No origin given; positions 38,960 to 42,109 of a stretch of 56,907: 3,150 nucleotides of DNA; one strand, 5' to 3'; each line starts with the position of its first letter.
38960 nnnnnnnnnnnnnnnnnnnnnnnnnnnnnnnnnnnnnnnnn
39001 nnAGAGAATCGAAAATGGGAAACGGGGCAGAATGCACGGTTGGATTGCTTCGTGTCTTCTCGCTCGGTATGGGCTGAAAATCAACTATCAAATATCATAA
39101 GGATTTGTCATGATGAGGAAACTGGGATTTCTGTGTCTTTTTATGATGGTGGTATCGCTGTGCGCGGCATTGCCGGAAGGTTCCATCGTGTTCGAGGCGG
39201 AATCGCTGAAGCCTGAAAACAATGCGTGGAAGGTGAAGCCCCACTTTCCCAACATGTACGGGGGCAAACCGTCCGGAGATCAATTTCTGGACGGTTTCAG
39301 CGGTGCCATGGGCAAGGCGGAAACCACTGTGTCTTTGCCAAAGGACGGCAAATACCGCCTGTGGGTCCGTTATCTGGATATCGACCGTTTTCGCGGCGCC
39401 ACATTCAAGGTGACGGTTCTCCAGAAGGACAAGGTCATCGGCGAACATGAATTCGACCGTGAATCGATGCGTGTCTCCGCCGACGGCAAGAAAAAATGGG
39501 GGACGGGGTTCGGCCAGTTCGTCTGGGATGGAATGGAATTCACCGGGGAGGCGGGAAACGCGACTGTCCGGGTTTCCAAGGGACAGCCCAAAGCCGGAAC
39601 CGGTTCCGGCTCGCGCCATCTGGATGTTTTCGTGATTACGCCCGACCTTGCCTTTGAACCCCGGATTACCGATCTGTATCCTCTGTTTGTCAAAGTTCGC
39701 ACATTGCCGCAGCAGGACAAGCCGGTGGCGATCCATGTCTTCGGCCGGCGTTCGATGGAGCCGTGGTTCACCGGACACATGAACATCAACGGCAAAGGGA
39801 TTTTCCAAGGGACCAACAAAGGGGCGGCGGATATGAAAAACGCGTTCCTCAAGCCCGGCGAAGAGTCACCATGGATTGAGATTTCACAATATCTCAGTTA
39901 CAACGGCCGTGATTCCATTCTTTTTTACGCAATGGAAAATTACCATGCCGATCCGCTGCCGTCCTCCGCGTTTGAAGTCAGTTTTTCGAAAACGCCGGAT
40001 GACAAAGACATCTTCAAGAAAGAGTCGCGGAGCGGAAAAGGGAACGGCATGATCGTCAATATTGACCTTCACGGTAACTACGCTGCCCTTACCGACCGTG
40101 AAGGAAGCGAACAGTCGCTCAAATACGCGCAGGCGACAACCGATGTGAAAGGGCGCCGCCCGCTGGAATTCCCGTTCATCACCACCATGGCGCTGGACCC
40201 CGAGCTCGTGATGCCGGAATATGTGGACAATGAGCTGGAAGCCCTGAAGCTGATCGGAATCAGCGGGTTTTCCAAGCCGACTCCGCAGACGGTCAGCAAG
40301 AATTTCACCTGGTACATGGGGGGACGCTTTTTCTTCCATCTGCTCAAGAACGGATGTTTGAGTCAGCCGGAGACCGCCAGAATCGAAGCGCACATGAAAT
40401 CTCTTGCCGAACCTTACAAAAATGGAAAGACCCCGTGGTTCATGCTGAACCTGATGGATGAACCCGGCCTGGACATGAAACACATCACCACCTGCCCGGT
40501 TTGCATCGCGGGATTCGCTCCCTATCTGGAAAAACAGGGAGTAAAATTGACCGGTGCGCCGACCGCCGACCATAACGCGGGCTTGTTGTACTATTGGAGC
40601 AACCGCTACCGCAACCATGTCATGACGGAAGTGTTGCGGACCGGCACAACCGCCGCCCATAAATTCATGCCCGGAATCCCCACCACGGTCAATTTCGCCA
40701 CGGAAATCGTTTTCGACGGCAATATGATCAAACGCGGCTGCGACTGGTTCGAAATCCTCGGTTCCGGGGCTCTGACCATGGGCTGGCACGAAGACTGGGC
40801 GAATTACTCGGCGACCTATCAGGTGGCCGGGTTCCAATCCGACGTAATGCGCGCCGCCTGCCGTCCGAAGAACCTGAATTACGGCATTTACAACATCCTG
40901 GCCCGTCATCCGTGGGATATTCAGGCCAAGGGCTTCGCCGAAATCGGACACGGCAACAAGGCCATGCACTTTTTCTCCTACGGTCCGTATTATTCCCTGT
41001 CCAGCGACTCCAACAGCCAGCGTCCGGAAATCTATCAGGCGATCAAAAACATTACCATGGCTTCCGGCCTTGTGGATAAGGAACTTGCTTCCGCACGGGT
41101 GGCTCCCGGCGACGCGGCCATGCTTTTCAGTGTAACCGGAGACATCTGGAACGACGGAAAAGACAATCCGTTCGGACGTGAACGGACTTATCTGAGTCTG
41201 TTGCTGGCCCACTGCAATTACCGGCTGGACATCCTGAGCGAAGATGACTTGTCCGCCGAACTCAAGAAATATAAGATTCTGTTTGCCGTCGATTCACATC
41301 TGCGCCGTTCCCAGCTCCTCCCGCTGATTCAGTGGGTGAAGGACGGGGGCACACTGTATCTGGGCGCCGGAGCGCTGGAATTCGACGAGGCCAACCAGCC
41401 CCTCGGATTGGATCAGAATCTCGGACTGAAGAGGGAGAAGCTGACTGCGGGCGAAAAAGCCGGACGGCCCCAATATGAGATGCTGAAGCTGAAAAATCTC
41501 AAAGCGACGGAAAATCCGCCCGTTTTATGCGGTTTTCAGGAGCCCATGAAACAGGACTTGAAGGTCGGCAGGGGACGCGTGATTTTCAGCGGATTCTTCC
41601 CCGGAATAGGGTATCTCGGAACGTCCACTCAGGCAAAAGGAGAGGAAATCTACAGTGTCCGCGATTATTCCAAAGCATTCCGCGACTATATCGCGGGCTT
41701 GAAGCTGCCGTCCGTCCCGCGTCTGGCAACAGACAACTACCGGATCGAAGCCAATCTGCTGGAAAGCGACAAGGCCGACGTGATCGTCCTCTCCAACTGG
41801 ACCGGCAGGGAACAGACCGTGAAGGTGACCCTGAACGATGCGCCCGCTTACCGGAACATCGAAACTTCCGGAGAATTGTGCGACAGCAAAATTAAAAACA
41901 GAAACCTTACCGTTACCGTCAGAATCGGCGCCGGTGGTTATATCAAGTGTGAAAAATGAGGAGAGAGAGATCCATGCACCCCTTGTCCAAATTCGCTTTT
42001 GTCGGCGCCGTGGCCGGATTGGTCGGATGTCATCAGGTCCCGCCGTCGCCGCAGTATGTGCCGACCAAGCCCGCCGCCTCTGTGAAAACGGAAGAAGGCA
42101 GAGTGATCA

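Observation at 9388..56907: One gene-order rule used four times: local regulator, then an HX9DG prepilin-like gene, then a giant exported glycan enzyme (a pseudopilin-centred PUL-like module)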

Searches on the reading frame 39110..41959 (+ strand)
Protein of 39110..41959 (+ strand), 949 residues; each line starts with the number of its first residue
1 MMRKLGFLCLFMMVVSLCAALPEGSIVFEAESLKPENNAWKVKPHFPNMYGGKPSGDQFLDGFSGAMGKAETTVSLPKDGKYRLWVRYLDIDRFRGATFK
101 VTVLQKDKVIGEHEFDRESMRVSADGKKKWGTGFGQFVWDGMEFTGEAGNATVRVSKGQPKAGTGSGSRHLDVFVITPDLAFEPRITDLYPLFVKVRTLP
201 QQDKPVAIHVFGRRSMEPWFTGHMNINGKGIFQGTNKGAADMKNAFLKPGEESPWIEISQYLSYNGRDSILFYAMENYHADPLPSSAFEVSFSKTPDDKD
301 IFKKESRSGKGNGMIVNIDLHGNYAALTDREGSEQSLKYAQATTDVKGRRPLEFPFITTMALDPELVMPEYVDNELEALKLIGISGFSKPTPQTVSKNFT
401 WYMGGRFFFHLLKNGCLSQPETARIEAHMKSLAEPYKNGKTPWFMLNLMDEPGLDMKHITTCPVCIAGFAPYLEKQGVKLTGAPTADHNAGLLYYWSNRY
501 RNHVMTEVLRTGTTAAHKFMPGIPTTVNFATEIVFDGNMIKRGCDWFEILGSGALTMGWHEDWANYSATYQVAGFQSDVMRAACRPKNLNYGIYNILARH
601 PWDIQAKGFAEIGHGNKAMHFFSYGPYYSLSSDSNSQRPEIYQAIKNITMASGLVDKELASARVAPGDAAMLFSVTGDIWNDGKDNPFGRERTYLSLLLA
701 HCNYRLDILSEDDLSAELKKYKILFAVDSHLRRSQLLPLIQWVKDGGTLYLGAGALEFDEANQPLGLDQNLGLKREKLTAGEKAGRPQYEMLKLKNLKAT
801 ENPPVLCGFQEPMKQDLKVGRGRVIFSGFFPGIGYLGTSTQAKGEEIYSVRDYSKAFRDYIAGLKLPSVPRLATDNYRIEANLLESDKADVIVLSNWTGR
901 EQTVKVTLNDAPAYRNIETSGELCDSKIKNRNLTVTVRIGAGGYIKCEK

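Call 6: search_protein_families(library=pfam, proteins=[window:39110-41959:+], max_evalue=0.001)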
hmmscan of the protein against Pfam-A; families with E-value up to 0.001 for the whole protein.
window:39110-41959:+ (949 aa): 0 families

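Call 39: search_solved_structures(query=window:39110-41959:+, max_evalue=1)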
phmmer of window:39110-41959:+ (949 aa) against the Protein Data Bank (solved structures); distinct sequences matched with E-value up to 1: 0.

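Call 45: find_homologous_proteins(query=window:39110-41959:+, max_evalue=0.00001)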
Query window:39110-41959:+ (949 aa): 29 proteins with E <= 0.00001 among 7666 candidates.
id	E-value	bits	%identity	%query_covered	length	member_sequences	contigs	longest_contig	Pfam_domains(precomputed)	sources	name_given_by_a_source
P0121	0.0e+0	2053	91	100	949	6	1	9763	-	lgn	-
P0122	0.0e+0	1942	86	100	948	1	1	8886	-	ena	-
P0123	0.0e+0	1642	73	100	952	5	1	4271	-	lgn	-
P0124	0.0e+0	1585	71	100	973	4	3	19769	-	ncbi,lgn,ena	-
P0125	0.0e+0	1470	66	100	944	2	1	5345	-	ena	-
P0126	0.0e+0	1076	52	98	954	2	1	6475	-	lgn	-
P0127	0.0e+0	1013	52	95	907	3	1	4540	-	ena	-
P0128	1.1e-293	995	51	96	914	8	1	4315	-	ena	-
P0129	3.0e-293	994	48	98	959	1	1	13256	-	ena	-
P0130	1.9e-286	971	47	100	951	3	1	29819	-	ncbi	-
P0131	2.2e-278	944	46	100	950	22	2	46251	-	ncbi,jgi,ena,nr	ncbi:MAG: hypothetical protein BWX73_00080 [Lentisphaerae bacterium ADurb.Bin082]|nr:MAG: hypothetic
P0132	3.6e-268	911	46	98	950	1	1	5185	-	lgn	-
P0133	4.0e-268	910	46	100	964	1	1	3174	-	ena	-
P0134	2.1e-266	905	45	98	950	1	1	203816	-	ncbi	-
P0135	1.9e-264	898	46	98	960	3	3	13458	-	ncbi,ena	-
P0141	6.3e-253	860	43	100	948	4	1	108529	-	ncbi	-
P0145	3.5e-176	606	36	95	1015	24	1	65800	PF08532.17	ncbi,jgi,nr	ncbi:MAG TPA: beta-galactosidase trimerization domain-containing protein [bacterium]|nr:beta-galacto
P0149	3.1e-145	504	33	97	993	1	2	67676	-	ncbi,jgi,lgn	jgi:hypothetical protein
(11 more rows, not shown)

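Call 49: find_encoding_contigs(protein=P0149, flank=8000, max_places=1)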
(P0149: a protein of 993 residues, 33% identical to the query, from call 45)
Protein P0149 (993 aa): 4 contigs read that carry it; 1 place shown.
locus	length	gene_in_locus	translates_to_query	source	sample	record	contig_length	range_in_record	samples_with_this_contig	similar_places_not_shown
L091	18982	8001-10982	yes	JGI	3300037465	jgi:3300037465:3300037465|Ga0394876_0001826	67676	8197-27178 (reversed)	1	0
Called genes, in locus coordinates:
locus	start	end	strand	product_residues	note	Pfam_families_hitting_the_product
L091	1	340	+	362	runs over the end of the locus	PF01408:GFO_IDH_MocA, PF22725:GFO_IDH_MocA_C3 (faint), PF02894:GFO_IDH_MocA_C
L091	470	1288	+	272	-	-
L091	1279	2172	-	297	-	PF02311:AraC_binding, PF12833:HTH_18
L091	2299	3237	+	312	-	-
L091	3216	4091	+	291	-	PF07963:N_methyl, PF07596:SBP_bac_10 (weak)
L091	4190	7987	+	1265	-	-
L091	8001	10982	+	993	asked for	-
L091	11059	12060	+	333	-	PF00392:GntR, PF13377:Peripla_BP_3 (weak)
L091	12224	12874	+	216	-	-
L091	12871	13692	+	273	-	PF07963:N_methyl (weak)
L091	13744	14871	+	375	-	PF24316:Tli3 (faint), PF02012:BNR (faint), PF13088:BNR_2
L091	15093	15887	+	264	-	PF02463:SMC_N (faint), PF13476:AAA_23, PF13555:AAA_29 (faint), PF13175:AAA_15 (weak), PF00005:ABC_tran (weak), PF13304:AAA_21 (weak), PF13175:AAA_15 (weak), PF13304:AAA_21 (weak)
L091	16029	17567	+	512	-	-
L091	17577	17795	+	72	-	-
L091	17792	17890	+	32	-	-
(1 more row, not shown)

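Call 50: find_encoding_contigs(protein=P0145, flank=8000, max_places=1)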
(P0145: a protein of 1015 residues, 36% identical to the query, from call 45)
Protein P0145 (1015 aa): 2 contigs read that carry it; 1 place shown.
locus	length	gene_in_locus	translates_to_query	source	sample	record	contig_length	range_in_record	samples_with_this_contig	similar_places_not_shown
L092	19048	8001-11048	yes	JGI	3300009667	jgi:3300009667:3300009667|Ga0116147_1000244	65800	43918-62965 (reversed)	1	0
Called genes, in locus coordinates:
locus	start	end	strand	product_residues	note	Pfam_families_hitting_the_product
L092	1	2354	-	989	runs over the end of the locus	PF17757:UvrB_inter, PF02559:CarD_TRCF_RID, PF00270:DEAD, PF04851:ResIII, PF00271:Helicase_C, PF22590:Cas3-like_C_2 (weak), PF03461:TRCF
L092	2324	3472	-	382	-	PF02595:Gly_kinase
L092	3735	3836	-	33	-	PF26262:DUF8066 (weak)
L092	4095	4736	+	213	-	PF02525:Flavodoxin_2, PF03358:FMN_red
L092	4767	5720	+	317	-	PF01120:Alpha_L_fucos, PF14871:GHL6 (faint)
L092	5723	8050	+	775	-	PF05448:AXE1 (faint), PF00326:Peptidase_S9 (weak)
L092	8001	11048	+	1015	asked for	PF08532:Glyco_hydro_42M (weak)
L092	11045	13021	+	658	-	PF05448:AXE1, PF22244:GCE_fung (faint)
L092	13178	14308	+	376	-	-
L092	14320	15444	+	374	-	PF01208:URO-D (weak)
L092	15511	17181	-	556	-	PF04909:Amidohydro_2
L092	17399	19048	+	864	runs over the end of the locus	PF16126:DUF4838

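Call 51: find_encoding_contigs(protein=P0141, flank=8000, max_places=1)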
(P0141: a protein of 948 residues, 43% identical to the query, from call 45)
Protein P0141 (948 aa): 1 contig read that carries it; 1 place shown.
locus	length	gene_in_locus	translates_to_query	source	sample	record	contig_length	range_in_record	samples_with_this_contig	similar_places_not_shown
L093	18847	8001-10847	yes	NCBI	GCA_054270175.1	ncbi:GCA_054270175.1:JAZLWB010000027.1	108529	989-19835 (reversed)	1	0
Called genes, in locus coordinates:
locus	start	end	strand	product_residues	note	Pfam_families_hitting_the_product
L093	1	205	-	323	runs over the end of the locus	PF20703:nSTAND1 (faint), PF00005:ABC_tran, PF02463:SMC_N (faint), PF13304:AAA_21 (weak), PF08352:oligo_HPY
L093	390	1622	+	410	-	PF00109:ketoacyl-synt, PF00108:Thiolase_N (weak), PF08545:ACP_syn_III (weak), PF02801:Ketoacyl-synt_C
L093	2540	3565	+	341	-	PF00392:GntR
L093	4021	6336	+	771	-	PF17389:Bac_rhamnosid6H, PF17390:Bac_rhamnosid_C (weak)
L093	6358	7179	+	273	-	-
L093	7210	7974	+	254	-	-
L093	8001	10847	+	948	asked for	-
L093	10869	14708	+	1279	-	-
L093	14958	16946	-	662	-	-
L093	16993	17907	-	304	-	PF00389:2-Hacid_dh, PF02826:2-Hacid_dh_C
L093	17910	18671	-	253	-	PF03328:HpcH_HpaI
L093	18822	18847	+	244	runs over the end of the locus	PF09339:HTH_IclR (weak), PF12802:MarR_2 (weak), PF13412:HTH_24 (faint), PF01614:IclR_C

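Call 62: search_protein_families(library=ncbifam, proteins=[window:39110-41959:+], max_evalue=0.01)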
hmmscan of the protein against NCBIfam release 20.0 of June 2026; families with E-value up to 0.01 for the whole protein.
window:39110-41959:+ (949 aa): 0 families

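Call 63: predict_structure(alignment_id=A3)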
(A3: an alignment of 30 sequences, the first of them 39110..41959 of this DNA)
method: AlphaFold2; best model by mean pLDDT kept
length: 949 residues; sequences in the alignment: 30
mean_pLDDT: 90.8   pTM: 0.86
mean pLDDT of the five models: 90.8, 90.7, 90.1, 89.0, 88.5
residues with pLDDT >= 90: 677; 70-90: 229; 50-70: 29; < 50: 14
segments of 3 or more residues with pLDDT < 50: 1-4, 11-18
pLDDT, mean of each block of 10 residues (from residue 1): 48 48 90 89 78 83 85 95 94 74 95 90 86 85 96 90 66 94 89 95 95 86 95 93 95 94 88 92 93 91 94 93 87 96 95 92 88 95 92 88 89 90 94 75 85 92 96 94 93 96 96 94 89 83 92 95 86 94 95 90 96 96 88 87 97 96 95 95 85 97 96 91 97 96 97 97 95 93 88 84 88 94 96 95 88 95 93 97 96 97 97 94 94 97 97
secondary structure, 60 per line:
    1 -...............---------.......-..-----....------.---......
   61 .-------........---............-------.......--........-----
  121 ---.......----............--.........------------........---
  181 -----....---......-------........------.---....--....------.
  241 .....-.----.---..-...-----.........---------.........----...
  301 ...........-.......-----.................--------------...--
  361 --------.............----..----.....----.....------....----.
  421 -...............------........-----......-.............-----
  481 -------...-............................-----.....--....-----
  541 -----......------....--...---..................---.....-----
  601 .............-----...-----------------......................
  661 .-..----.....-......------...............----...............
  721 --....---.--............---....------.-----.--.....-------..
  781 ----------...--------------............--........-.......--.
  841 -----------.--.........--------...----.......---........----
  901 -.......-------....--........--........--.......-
elements in order (helices of 4 or more, strands of 3 or more residues): H2-16 E26-29 E41-44 E58-61 E69-76 E80-91 E99-105 E108-115 H124-130 E135-146 E149-157 E170-177 H186-189 E193-198 E206-213 E224-227 E230-233 H240-245 E267-275 E285-293 E301-311 E313-319 E325-328 H329-341 E356-358 H369-381 H392-396 E401-405 H422-436 E443-450 H456-461 H463-475 H492-519 E525-529 H532-535 H546-551 E558-561 H570-587 E591-595 H601-613 E619-621 H639-661 E669-673 H675-680 H687-701 E706-710 H711-720 E723-726 H733-744 E748-751 H767-771 E808-819 E822-829 H831-837 H855-863 E872-874 E879-885 E889-896 E902-908 E916-919 E922-929 E932-939 E942-948

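Call 65: fold_search(model_id=the predicted structure, library=pdb)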
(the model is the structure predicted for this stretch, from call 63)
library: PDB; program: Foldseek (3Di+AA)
matches with E <= 10: 1461; with E <= 0.001: 206
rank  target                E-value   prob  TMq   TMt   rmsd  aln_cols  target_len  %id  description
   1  7vkw_B                6.4e-21  1.00  0.40  0.52   8.4       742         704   12  The apo structure of beta-1,2-glucosyltransferase from Ignavibacterium album (released 2022-03-09)
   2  7x87_A                1.1e-20  1.00  0.42  0.54   8.1       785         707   11  The complex structure of beta-1,2-glucosyltransferase from Ignavibacterium album with sophotetraose observed as sophor (released 2022-04-20)
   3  7x87_B                1.9e-20  1.00  0.40  0.52   8.1       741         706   11  The complex structure of beta-1,2-glucosyltransferase from Ignavibacterium album with sophotetraose observed as sophor (released 2022-04-20)
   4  7vky_A                3.0e-20  1.00  0.42  0.55   8.2       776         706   12  The complex structure of beta-1,2-glucosyltransferase from Ignavibacterium album with sophorose (released 2022-03-09)
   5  7vl3_A                3.6e-20  1.00  0.42  0.54   8.5       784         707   11  The complex structure of beta-1,2-glucosyltransferase from Ignavibacterium album with phenyl alpha-D-glucoside (released 2022-03-09)
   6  5gsm_A                4.9e-20  1.00  0.45  0.54   7.8       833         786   13  Glycoside hydrolase B with product (released 2017-02-01)
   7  7vl2_B                4.9e-20  1.00  0.41  0.54   7.8       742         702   12  The complex structure of beta-1,2-glucosyltransferase from Ignavibacterium album with ethyl alpha-D-Glucoside (released 2022-03-09)
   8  4oif_B                5.1e-20  1.00  0.44  0.59   7.3       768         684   13  3D structure of Gan42B, a GH42 beta-galactosidase from G. (released 2015-02-04)
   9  7vkw_A                6.6e-20  1.00  0.42  0.55   8.0       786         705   12  The apo structure of beta-1,2-glucosyltransferase from Ignavibacterium album (released 2022-03-09)
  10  5dfa_A                7.4e-20  1.00  0.42  0.56   8.9       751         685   13  3D structure of the E323A catalytic mutant of Gan42B, a GH42 beta-galactosidase from G. stearothermophilus (released 2015-12-09)
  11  6jow_A                9.1e-20  1.00  0.42  0.50   8.7       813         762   12  Exo-beta-D-glucosaminidase from Pyrococcus furiosus (released 2020-03-25)
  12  4uzs_C                1.3e-19  1.00  0.44  0.59   7.8       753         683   12  Crystal structure of Bifidobacterium bifidum beta-galactosidase (released 2015-09-30)
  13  7vl0_B                1.3e-19  1.00  0.40  0.52   8.2       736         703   12  The complex structure of beta-1,2-glucosyltransferase from Ignavibacterium album with p-nitrophenyl-alpha-D-glucopyran (released 2022-03-09)
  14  7vky_B                1.4e-19  1.00  0.41  0.53   7.8       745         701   12  The complex structure of beta-1,2-glucosyltransferase from Ignavibacterium album with sophorose (released 2022-03-09)
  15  5dfa_B                1.8e-19  1.00  0.42  0.56   9.0       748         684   13  3D structure of the E323A catalytic mutant of Gan42B, a GH42 beta-galactosidase from G. stearothermophilus (released 2015-12-09)
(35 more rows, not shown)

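Call 77: search_protein_families(library=pfam, proteins=[window:39110-41959:+], max_evalue=0.5)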
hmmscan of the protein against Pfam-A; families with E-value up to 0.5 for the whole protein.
window:39110-41959:+ (949 aa): 1 family
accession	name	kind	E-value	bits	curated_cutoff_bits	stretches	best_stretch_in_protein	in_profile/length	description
PF13490.11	zf-HC2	-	0.094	13.3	22.2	0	415-430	14-29/35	Putative zinc-finger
